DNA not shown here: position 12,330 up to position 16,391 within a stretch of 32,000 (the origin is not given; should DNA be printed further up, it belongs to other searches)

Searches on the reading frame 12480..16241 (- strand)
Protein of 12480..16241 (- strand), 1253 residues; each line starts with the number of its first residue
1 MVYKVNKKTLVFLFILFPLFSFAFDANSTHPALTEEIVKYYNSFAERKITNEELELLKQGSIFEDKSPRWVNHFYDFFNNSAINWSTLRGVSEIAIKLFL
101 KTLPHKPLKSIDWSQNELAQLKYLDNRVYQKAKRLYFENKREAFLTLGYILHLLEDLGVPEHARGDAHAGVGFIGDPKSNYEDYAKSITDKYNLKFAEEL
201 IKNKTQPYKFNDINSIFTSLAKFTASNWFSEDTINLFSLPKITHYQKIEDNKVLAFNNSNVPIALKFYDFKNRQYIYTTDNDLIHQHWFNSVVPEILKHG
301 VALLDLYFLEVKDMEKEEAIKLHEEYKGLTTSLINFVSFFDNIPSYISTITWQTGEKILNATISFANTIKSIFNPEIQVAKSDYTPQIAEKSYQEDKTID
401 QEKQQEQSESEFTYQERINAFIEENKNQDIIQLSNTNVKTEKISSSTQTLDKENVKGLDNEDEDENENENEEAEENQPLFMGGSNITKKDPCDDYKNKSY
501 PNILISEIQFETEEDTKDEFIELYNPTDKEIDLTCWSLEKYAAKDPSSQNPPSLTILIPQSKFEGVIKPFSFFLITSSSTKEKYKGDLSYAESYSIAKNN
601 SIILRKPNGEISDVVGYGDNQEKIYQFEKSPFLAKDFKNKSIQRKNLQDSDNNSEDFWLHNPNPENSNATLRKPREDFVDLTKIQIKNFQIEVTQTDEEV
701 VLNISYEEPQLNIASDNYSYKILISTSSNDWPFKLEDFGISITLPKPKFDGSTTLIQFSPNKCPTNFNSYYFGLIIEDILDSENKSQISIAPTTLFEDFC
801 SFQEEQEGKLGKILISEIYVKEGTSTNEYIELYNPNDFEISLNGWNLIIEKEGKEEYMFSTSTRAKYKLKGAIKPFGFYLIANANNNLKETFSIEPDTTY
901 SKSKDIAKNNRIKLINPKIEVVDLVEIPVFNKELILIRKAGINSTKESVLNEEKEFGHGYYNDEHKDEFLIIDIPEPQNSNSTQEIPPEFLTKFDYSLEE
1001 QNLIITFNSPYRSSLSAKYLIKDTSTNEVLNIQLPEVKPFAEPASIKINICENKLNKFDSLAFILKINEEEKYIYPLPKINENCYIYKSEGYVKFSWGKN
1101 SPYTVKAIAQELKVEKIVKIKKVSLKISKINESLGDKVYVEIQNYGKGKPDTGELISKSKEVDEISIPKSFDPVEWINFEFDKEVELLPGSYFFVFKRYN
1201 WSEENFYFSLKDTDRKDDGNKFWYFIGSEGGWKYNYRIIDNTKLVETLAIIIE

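Call 54: search_protein_families(library=pfam, proteins=[window:12480-16241:-])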
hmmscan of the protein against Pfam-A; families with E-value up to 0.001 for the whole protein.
window:12480-16241:- (1253 aa): 1 family
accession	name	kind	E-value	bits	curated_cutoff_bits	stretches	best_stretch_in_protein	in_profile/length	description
PF00932.25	LTD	-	3.8e-27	95.2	34.3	2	498-618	3-108/109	Lamin Tail Domain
